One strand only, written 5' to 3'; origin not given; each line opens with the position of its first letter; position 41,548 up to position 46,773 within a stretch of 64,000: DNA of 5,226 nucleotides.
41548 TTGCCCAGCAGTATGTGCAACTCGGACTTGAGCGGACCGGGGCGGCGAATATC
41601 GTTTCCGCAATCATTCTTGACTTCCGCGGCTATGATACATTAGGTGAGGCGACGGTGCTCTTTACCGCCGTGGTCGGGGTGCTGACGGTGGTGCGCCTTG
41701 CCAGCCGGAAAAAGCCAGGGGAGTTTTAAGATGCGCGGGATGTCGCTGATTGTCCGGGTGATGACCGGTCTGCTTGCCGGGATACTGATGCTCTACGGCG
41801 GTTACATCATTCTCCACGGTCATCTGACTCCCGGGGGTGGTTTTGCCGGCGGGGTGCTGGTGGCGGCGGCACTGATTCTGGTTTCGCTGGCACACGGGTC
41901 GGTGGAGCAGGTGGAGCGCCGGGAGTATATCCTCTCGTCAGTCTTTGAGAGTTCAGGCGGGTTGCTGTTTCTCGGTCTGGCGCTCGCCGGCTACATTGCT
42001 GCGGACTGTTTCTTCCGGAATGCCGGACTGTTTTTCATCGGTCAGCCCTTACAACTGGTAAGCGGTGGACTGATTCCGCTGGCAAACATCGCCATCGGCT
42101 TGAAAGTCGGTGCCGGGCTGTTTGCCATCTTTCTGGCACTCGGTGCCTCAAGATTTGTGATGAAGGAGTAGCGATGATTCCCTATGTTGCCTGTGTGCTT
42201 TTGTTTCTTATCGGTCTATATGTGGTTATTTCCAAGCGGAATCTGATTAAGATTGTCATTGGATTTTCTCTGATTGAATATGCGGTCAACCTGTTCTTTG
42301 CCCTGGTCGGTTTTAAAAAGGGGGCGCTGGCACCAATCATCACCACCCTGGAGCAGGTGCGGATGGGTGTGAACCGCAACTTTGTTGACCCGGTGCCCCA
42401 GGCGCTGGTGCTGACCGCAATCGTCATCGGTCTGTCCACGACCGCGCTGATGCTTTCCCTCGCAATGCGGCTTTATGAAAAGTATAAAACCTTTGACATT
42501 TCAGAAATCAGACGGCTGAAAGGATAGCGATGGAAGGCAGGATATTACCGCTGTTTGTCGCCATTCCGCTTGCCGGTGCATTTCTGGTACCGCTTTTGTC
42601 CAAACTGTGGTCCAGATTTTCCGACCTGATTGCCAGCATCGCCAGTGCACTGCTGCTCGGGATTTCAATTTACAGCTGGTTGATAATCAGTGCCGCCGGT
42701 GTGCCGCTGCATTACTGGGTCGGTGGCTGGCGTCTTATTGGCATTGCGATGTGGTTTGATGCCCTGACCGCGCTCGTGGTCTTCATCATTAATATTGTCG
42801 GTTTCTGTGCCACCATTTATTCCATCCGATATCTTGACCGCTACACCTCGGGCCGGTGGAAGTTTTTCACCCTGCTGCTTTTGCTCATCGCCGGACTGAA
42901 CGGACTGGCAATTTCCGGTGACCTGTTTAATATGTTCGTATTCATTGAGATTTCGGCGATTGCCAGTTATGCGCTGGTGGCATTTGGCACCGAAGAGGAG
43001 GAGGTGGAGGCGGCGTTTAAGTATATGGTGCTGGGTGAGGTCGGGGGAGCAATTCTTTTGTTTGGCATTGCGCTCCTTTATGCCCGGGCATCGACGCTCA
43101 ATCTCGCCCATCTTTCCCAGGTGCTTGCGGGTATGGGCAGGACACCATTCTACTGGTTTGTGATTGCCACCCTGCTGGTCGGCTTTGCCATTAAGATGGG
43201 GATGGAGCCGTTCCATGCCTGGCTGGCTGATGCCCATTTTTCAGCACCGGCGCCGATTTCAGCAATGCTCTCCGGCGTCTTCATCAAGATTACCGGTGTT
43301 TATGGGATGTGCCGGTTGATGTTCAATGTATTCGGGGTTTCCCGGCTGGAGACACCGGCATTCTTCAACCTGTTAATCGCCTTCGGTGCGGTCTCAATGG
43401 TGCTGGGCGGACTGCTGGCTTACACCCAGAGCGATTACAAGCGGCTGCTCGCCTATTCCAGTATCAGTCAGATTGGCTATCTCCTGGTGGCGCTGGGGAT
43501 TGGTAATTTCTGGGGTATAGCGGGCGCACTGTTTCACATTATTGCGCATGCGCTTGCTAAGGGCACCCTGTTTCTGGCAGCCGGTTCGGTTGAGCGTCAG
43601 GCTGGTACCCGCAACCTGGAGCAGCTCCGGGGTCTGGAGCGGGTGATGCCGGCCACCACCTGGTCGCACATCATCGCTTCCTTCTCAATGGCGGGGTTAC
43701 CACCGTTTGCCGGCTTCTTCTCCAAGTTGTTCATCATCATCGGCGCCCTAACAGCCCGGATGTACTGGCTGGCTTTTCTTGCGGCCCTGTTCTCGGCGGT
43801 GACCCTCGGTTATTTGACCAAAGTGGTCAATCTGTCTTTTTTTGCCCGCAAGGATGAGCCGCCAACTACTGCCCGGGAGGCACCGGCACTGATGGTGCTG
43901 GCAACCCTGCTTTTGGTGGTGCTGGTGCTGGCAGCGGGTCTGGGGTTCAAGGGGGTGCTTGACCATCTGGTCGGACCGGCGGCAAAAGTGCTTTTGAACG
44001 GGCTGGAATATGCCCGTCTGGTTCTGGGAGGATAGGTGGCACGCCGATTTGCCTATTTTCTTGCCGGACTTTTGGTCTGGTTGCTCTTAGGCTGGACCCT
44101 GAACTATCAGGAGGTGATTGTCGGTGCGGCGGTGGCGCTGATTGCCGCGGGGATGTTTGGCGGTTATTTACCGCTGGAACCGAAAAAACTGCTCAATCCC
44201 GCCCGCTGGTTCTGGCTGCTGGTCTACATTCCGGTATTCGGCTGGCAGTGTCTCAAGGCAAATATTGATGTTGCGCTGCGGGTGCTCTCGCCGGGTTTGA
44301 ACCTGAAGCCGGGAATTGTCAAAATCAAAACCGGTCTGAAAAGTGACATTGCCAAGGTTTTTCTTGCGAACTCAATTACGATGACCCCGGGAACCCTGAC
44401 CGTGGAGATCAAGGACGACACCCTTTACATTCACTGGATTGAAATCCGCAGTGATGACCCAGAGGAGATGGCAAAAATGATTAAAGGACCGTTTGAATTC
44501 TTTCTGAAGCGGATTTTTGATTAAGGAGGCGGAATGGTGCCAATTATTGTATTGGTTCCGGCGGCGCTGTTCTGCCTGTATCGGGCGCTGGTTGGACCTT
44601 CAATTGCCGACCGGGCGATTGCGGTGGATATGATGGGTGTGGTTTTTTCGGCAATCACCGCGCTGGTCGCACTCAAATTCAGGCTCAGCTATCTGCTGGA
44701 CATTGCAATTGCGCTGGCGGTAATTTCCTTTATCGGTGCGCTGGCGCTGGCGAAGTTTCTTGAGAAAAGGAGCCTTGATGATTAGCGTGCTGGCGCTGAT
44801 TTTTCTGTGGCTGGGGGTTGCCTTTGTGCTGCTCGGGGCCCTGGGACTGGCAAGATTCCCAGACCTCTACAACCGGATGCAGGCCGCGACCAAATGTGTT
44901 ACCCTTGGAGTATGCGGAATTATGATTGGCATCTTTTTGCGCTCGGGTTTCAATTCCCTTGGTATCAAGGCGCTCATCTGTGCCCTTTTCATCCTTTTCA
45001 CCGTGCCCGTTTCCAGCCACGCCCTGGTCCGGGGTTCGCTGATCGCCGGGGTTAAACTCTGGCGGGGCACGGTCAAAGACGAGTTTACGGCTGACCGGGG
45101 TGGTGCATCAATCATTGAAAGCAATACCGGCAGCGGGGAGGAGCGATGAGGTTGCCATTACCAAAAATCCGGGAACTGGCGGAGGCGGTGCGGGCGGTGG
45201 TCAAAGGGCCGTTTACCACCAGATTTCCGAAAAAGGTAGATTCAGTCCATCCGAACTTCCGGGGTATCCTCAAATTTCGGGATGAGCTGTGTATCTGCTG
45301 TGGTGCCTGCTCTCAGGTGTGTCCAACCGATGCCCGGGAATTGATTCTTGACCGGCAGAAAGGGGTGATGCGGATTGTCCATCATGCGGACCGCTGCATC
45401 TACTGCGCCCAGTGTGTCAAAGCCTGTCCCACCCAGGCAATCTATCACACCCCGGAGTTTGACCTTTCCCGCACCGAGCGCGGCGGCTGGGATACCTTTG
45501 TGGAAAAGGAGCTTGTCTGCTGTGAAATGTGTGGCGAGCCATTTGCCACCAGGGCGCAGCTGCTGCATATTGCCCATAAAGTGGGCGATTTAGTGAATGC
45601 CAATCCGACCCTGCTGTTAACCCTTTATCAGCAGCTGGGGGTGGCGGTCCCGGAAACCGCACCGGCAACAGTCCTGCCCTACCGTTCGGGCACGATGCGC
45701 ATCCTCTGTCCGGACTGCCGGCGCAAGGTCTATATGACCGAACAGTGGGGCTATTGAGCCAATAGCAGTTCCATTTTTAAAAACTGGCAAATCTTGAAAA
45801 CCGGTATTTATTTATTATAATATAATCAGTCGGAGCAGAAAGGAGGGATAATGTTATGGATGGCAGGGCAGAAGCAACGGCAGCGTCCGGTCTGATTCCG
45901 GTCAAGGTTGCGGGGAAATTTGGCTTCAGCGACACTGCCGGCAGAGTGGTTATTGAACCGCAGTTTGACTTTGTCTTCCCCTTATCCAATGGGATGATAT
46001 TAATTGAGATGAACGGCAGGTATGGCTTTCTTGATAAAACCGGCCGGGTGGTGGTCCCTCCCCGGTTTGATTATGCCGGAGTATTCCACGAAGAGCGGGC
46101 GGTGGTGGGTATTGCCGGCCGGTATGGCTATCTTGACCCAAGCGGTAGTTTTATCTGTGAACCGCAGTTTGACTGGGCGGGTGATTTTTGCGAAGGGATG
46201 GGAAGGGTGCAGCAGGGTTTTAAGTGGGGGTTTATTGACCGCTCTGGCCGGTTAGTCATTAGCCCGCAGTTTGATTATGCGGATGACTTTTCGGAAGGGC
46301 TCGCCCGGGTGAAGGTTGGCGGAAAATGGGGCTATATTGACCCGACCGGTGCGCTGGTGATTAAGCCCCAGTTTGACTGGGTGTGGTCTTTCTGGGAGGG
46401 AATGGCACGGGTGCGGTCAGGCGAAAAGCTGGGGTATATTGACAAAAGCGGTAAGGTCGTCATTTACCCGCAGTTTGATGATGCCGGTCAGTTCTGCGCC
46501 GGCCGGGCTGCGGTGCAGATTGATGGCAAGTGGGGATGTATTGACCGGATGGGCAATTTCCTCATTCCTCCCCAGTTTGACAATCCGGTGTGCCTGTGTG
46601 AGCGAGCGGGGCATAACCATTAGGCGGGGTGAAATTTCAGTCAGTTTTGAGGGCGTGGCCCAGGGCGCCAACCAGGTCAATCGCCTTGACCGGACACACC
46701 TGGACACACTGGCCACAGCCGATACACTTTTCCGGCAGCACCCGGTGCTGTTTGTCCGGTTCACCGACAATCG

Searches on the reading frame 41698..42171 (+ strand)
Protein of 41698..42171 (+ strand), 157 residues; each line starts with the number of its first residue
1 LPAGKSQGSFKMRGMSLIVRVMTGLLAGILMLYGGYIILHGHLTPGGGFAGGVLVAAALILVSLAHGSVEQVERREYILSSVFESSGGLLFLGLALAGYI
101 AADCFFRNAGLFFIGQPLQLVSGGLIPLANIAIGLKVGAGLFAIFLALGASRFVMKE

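Call 4: search_protein_families(library=pfam, proteins=[window:41698-42171:+], max_evalue=0.001)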
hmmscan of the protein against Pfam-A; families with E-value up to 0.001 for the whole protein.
window:41698-42171:+ (157 aa): 1 family
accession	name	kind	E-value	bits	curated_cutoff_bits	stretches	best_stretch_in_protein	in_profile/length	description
PF04039.18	MnhB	-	2.1e-23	83.3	22.5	1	18-141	1-125/127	Domain related to MnhB subunit of Na+/H+ antiporter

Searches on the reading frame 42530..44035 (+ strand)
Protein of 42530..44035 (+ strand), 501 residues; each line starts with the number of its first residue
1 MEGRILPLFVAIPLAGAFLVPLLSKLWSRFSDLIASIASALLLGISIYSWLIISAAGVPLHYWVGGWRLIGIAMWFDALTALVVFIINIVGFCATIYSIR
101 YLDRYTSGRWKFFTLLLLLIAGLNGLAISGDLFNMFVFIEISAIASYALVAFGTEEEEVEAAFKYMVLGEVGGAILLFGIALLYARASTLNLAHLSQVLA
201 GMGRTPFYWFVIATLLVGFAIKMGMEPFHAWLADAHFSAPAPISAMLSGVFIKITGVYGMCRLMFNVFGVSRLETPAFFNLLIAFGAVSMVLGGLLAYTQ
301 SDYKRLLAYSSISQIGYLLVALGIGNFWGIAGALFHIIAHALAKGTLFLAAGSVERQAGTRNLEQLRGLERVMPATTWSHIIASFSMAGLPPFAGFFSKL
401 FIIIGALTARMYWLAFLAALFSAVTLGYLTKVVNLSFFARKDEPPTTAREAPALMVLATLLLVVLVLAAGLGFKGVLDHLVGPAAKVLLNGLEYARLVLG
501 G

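Call 4: search_protein_families(library=pfam, proteins=[window:42530-44035:+], max_evalue=0.001)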
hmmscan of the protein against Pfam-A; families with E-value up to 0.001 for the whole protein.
window:42530-44035:+ (501 aa): 3 families
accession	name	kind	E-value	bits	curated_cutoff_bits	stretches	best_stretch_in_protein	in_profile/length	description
PF00361.26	Proton_antipo_M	-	1.8e-72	244.4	21.5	1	129-420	1-289/294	NADH:quinone oxidoreductase/Mrp antiporter, TM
PF00662.26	Proton_antipo_N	-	2.3e-07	31.1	24.5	1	71-113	10-51/51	NADH-Ubiquinone oxidoreductase (complex I), chain 5 N-terminus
PF10125.14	NADHdeh_related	-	7.8e-07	29.1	27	1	119-239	75-192/218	NADH dehydrogenase I, subunit N related protein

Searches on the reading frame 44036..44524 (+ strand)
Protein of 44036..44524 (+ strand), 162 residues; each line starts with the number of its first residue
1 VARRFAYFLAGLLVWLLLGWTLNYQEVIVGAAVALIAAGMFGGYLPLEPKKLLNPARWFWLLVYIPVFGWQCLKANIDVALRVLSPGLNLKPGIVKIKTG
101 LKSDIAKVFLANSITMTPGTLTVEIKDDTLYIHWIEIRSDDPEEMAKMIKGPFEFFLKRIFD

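Call 4: search_protein_families(library=pfam, proteins=[window:44036-44524:+], max_evalue=0.001)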
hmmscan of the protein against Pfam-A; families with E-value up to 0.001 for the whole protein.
window:44036-44524:+ (162 aa): 1 family
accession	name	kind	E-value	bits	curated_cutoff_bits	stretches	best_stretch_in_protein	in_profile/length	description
PF01899.21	MNHE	-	1.1e-40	139.2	27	1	11-160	4-145/145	Na+/H+ ion antiporter subunit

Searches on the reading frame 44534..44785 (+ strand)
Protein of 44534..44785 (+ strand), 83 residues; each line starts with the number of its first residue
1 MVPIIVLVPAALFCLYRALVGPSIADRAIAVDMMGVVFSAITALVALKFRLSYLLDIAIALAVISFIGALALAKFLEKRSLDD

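Call 4: search_protein_families(library=pfam, proteins=[window:44534-44785:+], max_evalue=0.001)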
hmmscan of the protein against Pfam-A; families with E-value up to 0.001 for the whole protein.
window:44534-44785:+ (83 aa): 1 family
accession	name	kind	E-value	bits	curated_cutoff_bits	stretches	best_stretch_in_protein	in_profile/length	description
PF04066.18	MrpF_PhaF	-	6.5e-14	52.6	23.3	1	25-77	1-53/53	Multiple resistance and pH regulation protein F (MrpF / PhaF)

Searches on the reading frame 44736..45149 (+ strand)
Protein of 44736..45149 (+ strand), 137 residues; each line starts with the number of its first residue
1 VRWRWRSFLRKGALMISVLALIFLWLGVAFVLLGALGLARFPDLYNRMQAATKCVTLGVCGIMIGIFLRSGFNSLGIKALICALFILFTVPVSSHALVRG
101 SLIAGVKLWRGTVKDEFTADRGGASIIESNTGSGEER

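Call 4: search_protein_families(library=pfam, proteins=[window:44736-45149:+], max_evalue=0.001)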
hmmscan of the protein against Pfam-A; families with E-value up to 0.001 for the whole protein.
window:44736-45149:+ (137 aa): 1 family
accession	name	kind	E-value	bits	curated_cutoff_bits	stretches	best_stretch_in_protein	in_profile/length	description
PF03334.19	PhaG_MnhG_YufB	-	5.7e-24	84.6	23.4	1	23-100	1-78/80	Na+/H+ antiporter subunit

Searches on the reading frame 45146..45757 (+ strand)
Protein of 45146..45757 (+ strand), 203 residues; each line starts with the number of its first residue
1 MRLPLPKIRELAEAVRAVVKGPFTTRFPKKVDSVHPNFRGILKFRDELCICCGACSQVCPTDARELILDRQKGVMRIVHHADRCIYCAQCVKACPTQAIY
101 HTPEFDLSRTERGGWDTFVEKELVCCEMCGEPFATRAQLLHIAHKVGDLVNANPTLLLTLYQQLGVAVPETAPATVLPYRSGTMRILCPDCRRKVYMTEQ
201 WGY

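Call 4: search_protein_families(library=pfam, proteins=[window:45146-45757:+], max_evalue=0.001)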
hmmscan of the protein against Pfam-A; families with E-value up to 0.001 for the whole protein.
window:45146-45757:+ (203 aa): 9 families
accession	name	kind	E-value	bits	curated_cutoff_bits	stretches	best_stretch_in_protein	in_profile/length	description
PF12838.12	Fer4_7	-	5.2e-12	46.5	27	1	49-98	2-52/52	4Fe-4S dicluster domain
PF00037.32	Fer4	-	2.1e-10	40.4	21.1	2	78-100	2-24/24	4Fe-4S binding domain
PF14697.11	Fer4_21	-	5.3e-08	33.3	35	1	46-99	5-57/59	4Fe-4S dicluster domain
PF13187.11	Fer4_9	-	9.7e-08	32.4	27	1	49-99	2-52/52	4Fe-4S dicluster domain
PF13237.11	Fer4_10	-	4e-07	30.3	25.5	1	44-95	4-53/53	4Fe-4S dicluster domain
PF13183.11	Fer4_8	-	4.2e-06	27.6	27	0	47-61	52-66/68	4Fe-4S dicluster domain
PF13484.11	Fer4_16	-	1e-05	26.7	30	0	83-110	1-29/66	4Fe-4S double cluster binding domain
PF12837.12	Fer4_6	-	0.00029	21.1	25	1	80-99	5-24/24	4Fe-4S binding domain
PF12797.12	Fer4_2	-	0.00079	19.7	24.5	0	76-96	2-22/22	4Fe-4S binding domain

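Call 33: search_solved_structures(query=window:45146-45754:+, max_evalue=0.00001, show_alignments=1)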
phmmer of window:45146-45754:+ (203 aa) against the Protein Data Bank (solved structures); distinct sequences matched with E-value up to 0.00001: 58.
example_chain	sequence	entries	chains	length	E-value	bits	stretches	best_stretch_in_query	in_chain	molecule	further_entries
9sfi_T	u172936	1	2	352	1.5e-21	80.1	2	40-99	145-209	4Fe-4S ferredoxin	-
9sw6_H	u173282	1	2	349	1.6e-19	73.5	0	36-100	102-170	Tungsten formylmethanofuran dehydrogenase, subunit F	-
5t5i_F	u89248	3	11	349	5.6e-19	71.7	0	40-100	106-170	Tungsten formylmethanofuran dehydrogenase subunit fwdF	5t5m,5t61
9sw6_G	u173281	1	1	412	5.2e-17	65.2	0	49-102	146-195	Polyferredoxin protein MvhB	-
7z0s_F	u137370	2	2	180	2.6e-15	59.7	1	17-139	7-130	Formate hydrogenlyase subunit 6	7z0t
9sfi_O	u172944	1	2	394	3.9e-15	59.1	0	47-102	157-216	Ferredoxin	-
8b9z_I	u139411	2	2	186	4.1e-12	49.2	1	9-126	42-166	NADH dehydrogenase (ubiquinone) 23 kDa subunit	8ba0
8esw_S8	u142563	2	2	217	6.3e-12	48.6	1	9-126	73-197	NADH dehydrogenase (ubiquinone) 23 kDa subunit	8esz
6cfw_N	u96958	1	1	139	3.3e-11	46.3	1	11-110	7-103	NADH-plastoquinone oxidoreductase subunit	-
5lc5_I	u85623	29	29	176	3.4e-11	46.2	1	8-109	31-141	NADH dehydrogenase [ubiquinone] iron-sulfur protein 8, mitochondrial | Mitochondrial complex I, TYKY subunit | NADH:ubiquinone oxidoreductase core subunit S8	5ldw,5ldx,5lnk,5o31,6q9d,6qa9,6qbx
9iho_I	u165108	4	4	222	3.4e-11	46.2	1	17-110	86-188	NUIM (TYKY) subunit of mitochondrial NADH:ubiquinone oxidoreductase (Complex I)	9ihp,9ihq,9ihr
7eu3_I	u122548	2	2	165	4.1e-11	46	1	21-112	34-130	NAD(P)H-quinone oxidoreductase subunit I, chloroplastic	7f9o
7v2c_B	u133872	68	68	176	4.1e-11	46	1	8-109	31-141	NADH dehydrogenase [ubiquinone] iron-sulfur protein 8, mitochondrial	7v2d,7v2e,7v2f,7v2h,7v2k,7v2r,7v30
7qsd_I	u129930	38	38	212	5.3e-11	45.6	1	8-109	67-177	NADH dehydrogenase [ubiquinone] iron-sulfur protein 8, mitochondrial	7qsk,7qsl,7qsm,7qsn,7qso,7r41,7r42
6zk9_9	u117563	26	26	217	5.6e-11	45.5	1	8-109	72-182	Mitochondrial complex I, TYKY subunit | Complex I-23kD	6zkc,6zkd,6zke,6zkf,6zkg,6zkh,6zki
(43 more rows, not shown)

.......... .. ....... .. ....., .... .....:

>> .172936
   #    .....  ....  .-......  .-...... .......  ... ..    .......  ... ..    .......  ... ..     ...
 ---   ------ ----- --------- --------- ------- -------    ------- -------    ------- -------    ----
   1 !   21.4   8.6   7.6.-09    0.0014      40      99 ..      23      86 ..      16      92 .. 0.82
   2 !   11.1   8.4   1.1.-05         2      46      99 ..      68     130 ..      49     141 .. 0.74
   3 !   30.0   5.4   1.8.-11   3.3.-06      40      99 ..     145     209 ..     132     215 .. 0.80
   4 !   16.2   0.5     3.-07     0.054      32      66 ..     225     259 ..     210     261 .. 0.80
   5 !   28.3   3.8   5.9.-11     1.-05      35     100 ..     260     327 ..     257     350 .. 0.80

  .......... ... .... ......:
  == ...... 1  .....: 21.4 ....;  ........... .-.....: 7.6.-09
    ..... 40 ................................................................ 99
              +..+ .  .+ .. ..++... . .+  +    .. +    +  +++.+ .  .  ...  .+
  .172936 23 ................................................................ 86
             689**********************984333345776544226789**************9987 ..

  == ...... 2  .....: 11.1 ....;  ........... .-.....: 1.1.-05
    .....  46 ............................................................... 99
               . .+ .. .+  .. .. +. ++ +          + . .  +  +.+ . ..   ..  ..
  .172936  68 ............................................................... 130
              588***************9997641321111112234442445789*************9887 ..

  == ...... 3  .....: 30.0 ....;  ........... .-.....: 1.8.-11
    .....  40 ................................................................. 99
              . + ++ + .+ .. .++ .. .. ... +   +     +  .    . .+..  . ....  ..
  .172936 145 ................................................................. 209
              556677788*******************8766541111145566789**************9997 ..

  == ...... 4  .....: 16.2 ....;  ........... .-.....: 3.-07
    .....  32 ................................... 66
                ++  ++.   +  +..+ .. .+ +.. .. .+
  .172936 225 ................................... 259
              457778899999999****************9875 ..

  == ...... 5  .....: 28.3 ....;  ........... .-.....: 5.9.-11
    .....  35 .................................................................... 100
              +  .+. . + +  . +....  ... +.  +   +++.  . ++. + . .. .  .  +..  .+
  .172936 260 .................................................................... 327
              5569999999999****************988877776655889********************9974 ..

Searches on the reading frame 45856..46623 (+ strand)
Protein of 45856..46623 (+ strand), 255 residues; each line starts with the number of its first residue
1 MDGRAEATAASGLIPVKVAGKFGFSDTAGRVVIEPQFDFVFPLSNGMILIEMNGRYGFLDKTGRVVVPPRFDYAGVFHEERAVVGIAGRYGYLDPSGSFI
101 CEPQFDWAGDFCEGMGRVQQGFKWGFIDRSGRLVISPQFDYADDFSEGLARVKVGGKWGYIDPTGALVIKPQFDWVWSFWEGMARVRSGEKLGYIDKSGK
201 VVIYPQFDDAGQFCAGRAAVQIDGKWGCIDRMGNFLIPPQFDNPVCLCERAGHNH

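Call 29: search_protein_families(library=pfam, proteins=[window:45856-46623:+], max_evalue=0.0001)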
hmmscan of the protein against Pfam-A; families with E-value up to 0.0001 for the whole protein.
window:45856-46623:+ (255 aa): 1 family
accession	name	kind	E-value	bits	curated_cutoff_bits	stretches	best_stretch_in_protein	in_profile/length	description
PF14903.11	WG_beta_rep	-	8.5e-79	259.6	25.6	6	124-158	1-35/35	WG containing repeat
